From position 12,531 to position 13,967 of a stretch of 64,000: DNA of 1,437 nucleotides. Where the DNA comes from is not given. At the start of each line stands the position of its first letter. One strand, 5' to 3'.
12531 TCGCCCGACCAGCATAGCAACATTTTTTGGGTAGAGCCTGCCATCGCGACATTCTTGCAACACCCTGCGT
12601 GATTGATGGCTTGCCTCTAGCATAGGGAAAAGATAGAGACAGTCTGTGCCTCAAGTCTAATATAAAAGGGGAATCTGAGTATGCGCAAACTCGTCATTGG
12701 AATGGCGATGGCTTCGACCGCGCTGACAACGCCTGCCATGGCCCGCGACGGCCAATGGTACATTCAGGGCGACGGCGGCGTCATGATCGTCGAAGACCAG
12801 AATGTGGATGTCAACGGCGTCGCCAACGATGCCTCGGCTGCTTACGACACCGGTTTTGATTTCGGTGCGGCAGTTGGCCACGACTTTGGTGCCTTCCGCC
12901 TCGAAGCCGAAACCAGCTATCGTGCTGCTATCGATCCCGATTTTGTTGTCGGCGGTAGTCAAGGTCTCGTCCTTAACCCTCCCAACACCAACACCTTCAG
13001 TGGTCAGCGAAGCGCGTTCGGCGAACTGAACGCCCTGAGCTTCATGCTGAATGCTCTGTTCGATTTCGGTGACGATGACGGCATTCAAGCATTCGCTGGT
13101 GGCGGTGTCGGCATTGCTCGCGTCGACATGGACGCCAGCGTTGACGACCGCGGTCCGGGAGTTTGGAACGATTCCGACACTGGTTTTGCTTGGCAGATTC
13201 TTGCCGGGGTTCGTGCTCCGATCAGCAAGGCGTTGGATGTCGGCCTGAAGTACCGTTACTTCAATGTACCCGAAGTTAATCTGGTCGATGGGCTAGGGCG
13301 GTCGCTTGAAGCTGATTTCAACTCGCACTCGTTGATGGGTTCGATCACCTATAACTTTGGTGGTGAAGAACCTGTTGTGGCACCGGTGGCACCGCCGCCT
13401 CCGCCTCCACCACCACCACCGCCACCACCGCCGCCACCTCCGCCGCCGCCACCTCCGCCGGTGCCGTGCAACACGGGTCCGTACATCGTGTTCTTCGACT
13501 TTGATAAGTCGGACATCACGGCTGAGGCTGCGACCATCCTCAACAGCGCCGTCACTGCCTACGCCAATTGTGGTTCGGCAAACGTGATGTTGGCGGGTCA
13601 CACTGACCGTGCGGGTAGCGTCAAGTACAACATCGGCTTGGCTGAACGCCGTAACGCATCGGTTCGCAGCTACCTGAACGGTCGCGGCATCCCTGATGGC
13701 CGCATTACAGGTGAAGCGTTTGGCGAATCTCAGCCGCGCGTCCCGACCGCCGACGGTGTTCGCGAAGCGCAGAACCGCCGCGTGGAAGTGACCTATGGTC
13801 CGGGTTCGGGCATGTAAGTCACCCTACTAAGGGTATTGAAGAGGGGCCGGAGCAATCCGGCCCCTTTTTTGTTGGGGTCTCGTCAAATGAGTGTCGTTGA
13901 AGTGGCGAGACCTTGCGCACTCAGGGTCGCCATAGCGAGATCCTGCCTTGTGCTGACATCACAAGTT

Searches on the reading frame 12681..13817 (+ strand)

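Call 4: search_protein_families(library=pfam, proteins=[window:12681-13817:+], max_evalue=0.01)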
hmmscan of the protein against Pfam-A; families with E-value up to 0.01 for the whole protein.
window:12681-13817:+ (378 aa): 5 families
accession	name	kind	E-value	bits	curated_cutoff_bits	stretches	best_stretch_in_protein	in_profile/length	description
PF00691.25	OmpA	-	4.5e-17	62.6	27.2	1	271-366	1-98/98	OmpA family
PF13505.12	OMP_b-brl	-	1.7e-09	38.5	28.7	1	10-217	4-166/175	Outer membrane protein beta-barrel domain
PF01389.23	OmpA_membrane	-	0.00049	20.4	21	1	132-195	88-150/180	OmpA-like transmembrane domain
PF01617.23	Surface_Ag_2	-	0.0005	20.1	22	1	51-195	59-202/247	Surface antigen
PF04625.18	DEC-1_N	-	0.0081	15.7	29.2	1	205-280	92-158/403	DEC-1 protein, N-terminal region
